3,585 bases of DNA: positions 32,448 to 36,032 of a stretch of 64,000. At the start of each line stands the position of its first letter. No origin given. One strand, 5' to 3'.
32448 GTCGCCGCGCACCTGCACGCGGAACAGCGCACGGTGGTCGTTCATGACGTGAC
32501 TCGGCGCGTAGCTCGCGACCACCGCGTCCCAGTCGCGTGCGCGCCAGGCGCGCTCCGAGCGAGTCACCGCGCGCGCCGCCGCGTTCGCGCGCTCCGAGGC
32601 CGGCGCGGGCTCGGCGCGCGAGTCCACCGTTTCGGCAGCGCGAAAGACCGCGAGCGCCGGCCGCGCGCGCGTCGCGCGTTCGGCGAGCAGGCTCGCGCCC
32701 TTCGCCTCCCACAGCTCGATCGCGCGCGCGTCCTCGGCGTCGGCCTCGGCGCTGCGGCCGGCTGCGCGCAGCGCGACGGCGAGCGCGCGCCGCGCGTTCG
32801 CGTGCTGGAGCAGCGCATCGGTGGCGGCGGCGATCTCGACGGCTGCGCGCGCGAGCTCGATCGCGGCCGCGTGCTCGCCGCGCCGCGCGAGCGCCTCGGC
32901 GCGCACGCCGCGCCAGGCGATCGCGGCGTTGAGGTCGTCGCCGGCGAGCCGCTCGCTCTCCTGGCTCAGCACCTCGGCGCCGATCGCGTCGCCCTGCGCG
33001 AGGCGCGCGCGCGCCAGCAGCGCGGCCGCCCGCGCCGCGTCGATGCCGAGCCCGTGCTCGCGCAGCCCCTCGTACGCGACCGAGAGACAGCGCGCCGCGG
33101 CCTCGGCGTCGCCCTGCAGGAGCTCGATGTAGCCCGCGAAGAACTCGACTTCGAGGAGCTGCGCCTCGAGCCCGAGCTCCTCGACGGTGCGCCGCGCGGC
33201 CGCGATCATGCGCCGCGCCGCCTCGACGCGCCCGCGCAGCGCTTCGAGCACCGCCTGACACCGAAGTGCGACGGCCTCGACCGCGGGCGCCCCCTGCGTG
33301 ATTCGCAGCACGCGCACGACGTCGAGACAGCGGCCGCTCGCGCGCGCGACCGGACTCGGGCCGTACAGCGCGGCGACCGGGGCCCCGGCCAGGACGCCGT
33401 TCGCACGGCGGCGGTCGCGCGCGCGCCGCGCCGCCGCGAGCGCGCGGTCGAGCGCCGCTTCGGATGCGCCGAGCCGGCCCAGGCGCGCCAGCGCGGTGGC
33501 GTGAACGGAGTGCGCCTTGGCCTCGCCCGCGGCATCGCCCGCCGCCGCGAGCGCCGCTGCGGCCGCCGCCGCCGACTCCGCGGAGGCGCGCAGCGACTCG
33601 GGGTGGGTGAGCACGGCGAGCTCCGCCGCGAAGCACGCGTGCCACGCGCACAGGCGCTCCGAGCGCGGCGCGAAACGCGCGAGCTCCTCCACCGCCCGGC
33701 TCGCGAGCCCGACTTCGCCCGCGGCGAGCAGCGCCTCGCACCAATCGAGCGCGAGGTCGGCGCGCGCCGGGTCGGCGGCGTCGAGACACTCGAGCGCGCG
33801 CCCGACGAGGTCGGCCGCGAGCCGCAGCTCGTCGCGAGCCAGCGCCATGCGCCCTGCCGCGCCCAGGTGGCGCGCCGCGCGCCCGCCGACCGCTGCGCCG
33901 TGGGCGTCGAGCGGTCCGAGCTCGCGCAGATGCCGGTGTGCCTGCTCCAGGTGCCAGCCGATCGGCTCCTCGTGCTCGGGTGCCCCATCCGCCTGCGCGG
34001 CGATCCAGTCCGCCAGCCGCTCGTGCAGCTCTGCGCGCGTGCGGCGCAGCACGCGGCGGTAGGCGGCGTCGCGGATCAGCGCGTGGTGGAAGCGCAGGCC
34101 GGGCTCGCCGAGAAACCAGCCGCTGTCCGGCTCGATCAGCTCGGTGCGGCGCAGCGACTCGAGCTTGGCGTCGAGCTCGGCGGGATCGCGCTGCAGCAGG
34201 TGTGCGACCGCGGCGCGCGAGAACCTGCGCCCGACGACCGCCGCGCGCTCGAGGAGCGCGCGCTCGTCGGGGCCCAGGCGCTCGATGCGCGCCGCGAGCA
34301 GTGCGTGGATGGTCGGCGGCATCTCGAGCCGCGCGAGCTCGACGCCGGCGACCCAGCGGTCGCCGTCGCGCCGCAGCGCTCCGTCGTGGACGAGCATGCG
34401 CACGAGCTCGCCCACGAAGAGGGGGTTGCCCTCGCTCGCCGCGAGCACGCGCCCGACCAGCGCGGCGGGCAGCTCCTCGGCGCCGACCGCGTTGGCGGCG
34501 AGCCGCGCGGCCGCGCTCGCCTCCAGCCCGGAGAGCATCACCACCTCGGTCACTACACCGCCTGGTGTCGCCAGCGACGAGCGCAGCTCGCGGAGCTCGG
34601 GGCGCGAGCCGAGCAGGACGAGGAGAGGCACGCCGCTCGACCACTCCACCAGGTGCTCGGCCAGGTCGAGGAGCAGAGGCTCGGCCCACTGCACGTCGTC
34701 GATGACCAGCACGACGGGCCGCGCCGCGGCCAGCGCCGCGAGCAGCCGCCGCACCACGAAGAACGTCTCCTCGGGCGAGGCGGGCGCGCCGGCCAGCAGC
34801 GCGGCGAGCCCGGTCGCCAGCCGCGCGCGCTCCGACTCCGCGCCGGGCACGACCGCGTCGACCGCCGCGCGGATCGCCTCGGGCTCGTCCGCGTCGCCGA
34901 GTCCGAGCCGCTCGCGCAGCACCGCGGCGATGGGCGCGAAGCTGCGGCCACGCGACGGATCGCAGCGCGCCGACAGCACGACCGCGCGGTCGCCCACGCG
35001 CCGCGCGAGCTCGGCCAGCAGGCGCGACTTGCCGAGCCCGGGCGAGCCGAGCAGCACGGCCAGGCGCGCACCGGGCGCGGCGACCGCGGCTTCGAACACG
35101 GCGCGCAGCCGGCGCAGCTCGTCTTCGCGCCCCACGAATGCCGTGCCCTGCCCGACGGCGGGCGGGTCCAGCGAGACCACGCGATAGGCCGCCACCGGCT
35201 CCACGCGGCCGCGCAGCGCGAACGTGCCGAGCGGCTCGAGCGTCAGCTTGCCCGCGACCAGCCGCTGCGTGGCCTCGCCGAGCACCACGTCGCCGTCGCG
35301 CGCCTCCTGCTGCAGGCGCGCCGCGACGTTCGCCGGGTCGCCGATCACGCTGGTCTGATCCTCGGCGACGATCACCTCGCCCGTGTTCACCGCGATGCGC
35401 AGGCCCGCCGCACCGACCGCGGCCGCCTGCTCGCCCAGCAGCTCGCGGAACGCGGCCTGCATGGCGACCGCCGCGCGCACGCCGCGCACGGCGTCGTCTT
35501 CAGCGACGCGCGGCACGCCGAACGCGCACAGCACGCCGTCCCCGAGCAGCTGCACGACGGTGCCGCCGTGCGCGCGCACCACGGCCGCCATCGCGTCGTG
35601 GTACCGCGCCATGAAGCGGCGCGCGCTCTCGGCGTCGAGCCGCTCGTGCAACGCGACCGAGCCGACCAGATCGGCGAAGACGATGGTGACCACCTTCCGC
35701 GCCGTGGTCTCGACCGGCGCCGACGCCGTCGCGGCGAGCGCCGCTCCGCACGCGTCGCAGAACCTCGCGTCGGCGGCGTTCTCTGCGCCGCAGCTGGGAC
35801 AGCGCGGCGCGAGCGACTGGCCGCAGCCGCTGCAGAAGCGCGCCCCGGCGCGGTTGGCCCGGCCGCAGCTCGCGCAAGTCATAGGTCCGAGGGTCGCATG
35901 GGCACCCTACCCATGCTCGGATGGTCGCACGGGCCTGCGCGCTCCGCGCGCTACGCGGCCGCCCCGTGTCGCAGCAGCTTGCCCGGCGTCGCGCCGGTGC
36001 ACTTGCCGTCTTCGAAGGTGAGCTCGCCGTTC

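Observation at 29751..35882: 2043-aa single-chain fusion: double Zn-ribbon + class III nucleotidyl cyclase + STAND NTPase + TPR + seven tandem NTF2/SnoaL-like domains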

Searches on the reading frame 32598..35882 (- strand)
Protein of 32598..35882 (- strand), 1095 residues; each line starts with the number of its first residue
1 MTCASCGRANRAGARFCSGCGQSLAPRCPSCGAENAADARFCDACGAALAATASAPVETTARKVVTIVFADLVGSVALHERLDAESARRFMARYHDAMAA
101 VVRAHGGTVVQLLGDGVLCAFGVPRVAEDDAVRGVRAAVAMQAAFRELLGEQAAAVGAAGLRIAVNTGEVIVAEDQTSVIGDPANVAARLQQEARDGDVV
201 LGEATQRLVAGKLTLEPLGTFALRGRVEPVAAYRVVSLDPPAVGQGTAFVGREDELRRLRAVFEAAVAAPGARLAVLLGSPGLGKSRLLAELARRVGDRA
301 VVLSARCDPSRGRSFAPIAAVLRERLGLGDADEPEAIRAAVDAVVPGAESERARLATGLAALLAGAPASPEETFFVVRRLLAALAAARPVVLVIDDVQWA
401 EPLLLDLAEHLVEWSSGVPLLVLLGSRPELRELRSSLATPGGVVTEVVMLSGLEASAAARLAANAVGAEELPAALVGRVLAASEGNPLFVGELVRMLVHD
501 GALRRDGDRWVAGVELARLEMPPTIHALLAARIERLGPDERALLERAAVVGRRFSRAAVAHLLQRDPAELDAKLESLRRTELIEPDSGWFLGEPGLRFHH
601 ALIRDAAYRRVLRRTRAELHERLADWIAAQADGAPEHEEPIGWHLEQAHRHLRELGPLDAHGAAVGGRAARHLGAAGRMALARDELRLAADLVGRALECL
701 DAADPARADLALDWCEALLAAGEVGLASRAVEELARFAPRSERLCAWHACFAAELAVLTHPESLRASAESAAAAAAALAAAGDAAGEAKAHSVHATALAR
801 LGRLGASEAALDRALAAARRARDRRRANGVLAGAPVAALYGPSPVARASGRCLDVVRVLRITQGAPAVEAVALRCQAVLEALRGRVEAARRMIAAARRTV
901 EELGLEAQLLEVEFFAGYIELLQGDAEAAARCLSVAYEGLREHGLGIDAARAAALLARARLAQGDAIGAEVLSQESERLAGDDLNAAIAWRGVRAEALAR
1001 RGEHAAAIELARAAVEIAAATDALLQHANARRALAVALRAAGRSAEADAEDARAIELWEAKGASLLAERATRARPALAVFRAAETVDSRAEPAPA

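Call 75: predict_structure(alignment_id=A6)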
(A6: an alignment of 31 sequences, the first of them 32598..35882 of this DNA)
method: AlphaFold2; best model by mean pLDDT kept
length: 1095 residues; sequences in the alignment: 31
mean_pLDDT: 84.1   pTM: 0.57
mean pLDDT of the five models: 84.1, 82.6, 80.2, 78.9, 77.6
residues with pLDDT >= 90: 515; 70-90: 408; 50-70: 122; < 50: 50
segments of 3 or more residues with pLDDT < 50: 51-60, 243-246, 588-591, 843-852, 1076-1095
pLDDT, mean of each block of 10 residues (from residue 1): 74 73 65 68 69 35 79 82 84 91 89 88 70 92 91 77 90 74 85 89 85 85 73 87 55 90 94 92 81 89 83 74 84 81 87 91 78 92 93 89 89 93 90 82 91 79 76 78 71 72 75 66 60 76 84 79 74 80 61 65 67 82 92 88 96 91 96 96 92 97 94 96 93 95 96 95 95 98 97 95 90 94 91 84 49 63 82 93 93 96 91 97 96 97 93 97 97 96 94 97 97 96 91 97 96 93 86 58 43 35
secondary structure, 60 per line:
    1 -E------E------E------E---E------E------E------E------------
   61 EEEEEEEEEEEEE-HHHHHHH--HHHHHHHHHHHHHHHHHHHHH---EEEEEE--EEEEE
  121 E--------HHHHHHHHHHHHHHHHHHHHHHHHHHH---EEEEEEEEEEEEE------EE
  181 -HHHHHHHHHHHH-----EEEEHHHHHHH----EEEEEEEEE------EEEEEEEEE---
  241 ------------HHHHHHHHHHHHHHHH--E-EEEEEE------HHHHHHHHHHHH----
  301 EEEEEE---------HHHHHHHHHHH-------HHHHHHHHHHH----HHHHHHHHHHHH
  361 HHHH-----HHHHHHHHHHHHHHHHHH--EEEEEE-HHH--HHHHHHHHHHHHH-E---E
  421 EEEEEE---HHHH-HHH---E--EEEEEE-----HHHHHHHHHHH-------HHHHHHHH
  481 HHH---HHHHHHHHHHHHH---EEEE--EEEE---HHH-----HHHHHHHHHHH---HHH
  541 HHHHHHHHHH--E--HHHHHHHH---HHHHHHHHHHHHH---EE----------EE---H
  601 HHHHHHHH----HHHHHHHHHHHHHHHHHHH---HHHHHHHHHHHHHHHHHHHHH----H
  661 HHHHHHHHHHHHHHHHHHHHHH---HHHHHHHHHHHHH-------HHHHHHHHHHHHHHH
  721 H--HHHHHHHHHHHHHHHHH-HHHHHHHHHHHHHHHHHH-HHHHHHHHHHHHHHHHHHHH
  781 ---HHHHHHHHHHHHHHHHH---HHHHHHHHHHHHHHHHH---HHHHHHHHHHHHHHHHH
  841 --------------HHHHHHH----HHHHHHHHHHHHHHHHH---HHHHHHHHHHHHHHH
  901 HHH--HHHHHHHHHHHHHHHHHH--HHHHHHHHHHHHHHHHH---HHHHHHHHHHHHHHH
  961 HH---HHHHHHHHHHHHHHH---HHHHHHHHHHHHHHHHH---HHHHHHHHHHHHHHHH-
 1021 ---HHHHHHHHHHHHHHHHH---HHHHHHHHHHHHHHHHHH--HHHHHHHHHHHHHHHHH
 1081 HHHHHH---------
elements in order (helices of 4 or more, strands of 3 or more residues): E61-73 H75-81 H84-104 E108-113 E116-121 H130-156 E160-172 H182-193 E199-202 H203-209 E214-222 E229-237 H253-268 E273-278 H285-296 E301-306 H316-326 H334-344 H349-364 H370-387 E390-395 H402-414 E420-426 H430-433 E444-449 H455-465 H473-483 H487-499 E503-506 E509-512 H524-534 H538-550 H556-563 H567-579 H600-608 H613-631 H635-655 H660-682 H686-698 H706-721 H724-740 H742-759 H761-780 H784-800 H804-820 H824-840 H855-861 H866-882 H886-903 H906-923 H926-942 H946-962 H966-980 H984-1000 H1004-1019 H1024-1040 H1044-1061 H1064-1086

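Call 78: fold_search(model_id=the predicted structure, library=pdb)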
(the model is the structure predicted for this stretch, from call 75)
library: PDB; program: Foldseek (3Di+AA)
matches with E <= 10: 1771; with E <= 0.001: 381
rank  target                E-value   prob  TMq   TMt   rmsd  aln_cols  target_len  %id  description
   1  6mfv_A                5.0e-12  1.00  0.20  0.30  21.6       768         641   13  Crystal structure of the Signal Transduction ATPase with Numerous Domains (STAND) protein with a tetratricopeptide rep (released 2019-02-20)
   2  3r5g_B                6.4e-10  1.00  0.15  0.82   2.6       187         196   30  Crystal structure of the adenylyl cyclase CyaB from P. aeruginosa (released 2012-01-11)
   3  3r5g_A                1.1e-09  1.00  0.16  0.84   2.3       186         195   29  Crystal structure of the adenylyl cyclase CyaB from P. aeruginosa (released 2012-01-11)
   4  2w01_D                1.1e-09  1.00  0.15  0.79   3.1       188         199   29  Crystal structure of the guanylyl cyclase Cya2 (released 2008-09-30)
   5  2w01_A                2.1e-09  1.00  0.16  0.81   2.6       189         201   30  Crystal structure of the guanylyl cyclase Cya2 (released 2008-09-30)
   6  2w01_B                2.9e-09  1.00  0.16  0.84   2.9       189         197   30  Crystal structure of the guanylyl cyclase Cya2 (released 2008-09-30)
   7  2w01_C                4.2e-09  1.00  0.16  0.81   3.3       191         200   28  Crystal structure of the guanylyl cyclase Cya2 (released 2008-09-30)
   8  1wc3_B                4.9e-09  1.00  0.15  0.79   2.8       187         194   22  Soluble adenylyl cyclase CyaC from S. platensis in complex with alpha, beta-methylene-ATP and Strontium (released 2004-12-20)
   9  6fht_A                6.3e-09  1.00  0.16  0.23   2.7       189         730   30  Crystal structure of an artificial phytochrome regulated adenylate/guanylate cyclase in its dark adapted Pr form (released 2018-04-18)
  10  1wc1_C                9.9e-09  1.00  0.15  0.82   2.5       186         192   22  Soluble adenylyl cyclase CyaC from S. platensis in complex with Rp- ATPalphaS (released 2004-12-20)
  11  6fht_B                1.2e-08  1.00  0.16  0.23   2.5       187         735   30  Crystal structure of an artificial phytochrome regulated adenylate/guanylate cyclase in its dark adapted Pr form (released 2018-04-18)
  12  1wc0_B                1.2e-08  1.00  0.15  0.79   2.7       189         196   22  Soluble adenylyl cyclase CyaC from S. platensis in complex with alpha, beta-methylene-ATP (released 2004-12-20)
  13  1wc1_B                1.6e-08  1.00  0.15  0.80   2.7       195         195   22  Soluble adenylyl cyclase CyaC from S. platensis in complex with Rp- ATPalphaS (released 2004-12-20)
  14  1wc1_A                1.9e-08  1.00  0.15  0.81   2.6       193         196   21  Soluble adenylyl cyclase CyaC from S. platensis in complex with Rp- ATPalphaS (released 2004-12-20)
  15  1wc5_D                2.7e-08  1.00  0.15  0.80   2.7       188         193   22  Soluble adenylyl cyclase CyaC from S. platensis in complex with alpha, beta-methylene-ATP in presence of bicarbonate (released 2004-12-20)
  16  1z6t_B                3.0e-08  1.00  0.18  0.29  16.8       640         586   13  Structure of the apoptotic protease-activating factor 1 bound to ADP (released 2005-04-19)
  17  1z6t_A                3.7e-08  1.00  0.19  0.31  16.7       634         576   14  Structure of the apoptotic protease-activating factor 1 bound to ADP (released 2005-04-19)
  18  3sfz                  3.8e-08  1.00  0.17  0.17  17.2       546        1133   14  Crystal structure of full-length murine Apaf-1 (released 2011-08-24)
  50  8bob_C                5.3e-07  1.00  0.19  0.44  14.7       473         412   16  Structural basis for negative regulation of the maltose system (released 2023-10-18)
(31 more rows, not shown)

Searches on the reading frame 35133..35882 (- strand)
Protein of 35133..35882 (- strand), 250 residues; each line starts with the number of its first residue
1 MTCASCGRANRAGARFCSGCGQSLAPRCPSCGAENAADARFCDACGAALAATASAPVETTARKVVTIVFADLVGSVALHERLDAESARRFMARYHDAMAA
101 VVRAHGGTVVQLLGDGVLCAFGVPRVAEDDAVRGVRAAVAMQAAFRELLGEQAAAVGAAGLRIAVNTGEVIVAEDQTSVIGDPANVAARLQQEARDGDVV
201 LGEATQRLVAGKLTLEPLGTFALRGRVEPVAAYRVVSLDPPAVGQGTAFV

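Call 12: search_solved_structures(query=window:35133-35882:-, max_evalue=0.001, show_alignments=3)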
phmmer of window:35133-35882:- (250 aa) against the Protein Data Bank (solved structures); distinct sequences matched with E-value up to 0.001: 33.
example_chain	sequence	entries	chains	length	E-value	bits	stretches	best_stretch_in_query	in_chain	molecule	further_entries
2w01_A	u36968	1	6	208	1.5e-21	80.5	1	62-241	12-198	ADENYLATE CYCLASE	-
6fht_A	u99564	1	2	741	1.9e-20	76.9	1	61-240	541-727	Bacteriophytochrome,Adenylate cyclase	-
3r5g_A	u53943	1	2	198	9.5e-19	71.3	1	60-237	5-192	CyaB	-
6sir_A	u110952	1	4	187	5.9e-11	45.9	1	61-227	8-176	Nucleotide cyclase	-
5oyh_A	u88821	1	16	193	8.8e-11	45.3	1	63-227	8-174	Nucleotide cyclase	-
6ao9_A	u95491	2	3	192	1.3e-09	41.4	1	63-227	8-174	Bacterio-rhodopsin/guanylyl cyclase 1 fusion protein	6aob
6aoa_A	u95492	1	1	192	1.4e-09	41.4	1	63-227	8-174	Bacterio-rhodopsin/guanylyl cyclase 1 fusion protein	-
3mr7_A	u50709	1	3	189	3.1e-09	40.2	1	61-223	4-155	Adenylate/guanylate cyclase/hydrolase, alpha/beta fold family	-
1wc0_A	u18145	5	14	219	1.1e-07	35.2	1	63-212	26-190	ADENYLATE CYCLASE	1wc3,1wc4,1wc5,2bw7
1wc1_A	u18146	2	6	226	1.2e-07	35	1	63-212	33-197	ADENYLATE CYCLASE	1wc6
5o5k_A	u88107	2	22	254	3.8e-07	33.4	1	59-226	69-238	Adenylate cyclase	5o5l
1yk9_A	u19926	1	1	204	4.9e-06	29.8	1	65-226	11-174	Adenylate cyclase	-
5mbg_A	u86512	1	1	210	6e-06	29.5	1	67-235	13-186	Beta subunit of photoactivated adenylyl cyclase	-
4p2f_A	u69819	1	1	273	6.4e-06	29.4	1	64-226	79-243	Adenylate cyclase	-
4p2m_A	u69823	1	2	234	7.3e-06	29.2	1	64-226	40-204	Adenylate cyclase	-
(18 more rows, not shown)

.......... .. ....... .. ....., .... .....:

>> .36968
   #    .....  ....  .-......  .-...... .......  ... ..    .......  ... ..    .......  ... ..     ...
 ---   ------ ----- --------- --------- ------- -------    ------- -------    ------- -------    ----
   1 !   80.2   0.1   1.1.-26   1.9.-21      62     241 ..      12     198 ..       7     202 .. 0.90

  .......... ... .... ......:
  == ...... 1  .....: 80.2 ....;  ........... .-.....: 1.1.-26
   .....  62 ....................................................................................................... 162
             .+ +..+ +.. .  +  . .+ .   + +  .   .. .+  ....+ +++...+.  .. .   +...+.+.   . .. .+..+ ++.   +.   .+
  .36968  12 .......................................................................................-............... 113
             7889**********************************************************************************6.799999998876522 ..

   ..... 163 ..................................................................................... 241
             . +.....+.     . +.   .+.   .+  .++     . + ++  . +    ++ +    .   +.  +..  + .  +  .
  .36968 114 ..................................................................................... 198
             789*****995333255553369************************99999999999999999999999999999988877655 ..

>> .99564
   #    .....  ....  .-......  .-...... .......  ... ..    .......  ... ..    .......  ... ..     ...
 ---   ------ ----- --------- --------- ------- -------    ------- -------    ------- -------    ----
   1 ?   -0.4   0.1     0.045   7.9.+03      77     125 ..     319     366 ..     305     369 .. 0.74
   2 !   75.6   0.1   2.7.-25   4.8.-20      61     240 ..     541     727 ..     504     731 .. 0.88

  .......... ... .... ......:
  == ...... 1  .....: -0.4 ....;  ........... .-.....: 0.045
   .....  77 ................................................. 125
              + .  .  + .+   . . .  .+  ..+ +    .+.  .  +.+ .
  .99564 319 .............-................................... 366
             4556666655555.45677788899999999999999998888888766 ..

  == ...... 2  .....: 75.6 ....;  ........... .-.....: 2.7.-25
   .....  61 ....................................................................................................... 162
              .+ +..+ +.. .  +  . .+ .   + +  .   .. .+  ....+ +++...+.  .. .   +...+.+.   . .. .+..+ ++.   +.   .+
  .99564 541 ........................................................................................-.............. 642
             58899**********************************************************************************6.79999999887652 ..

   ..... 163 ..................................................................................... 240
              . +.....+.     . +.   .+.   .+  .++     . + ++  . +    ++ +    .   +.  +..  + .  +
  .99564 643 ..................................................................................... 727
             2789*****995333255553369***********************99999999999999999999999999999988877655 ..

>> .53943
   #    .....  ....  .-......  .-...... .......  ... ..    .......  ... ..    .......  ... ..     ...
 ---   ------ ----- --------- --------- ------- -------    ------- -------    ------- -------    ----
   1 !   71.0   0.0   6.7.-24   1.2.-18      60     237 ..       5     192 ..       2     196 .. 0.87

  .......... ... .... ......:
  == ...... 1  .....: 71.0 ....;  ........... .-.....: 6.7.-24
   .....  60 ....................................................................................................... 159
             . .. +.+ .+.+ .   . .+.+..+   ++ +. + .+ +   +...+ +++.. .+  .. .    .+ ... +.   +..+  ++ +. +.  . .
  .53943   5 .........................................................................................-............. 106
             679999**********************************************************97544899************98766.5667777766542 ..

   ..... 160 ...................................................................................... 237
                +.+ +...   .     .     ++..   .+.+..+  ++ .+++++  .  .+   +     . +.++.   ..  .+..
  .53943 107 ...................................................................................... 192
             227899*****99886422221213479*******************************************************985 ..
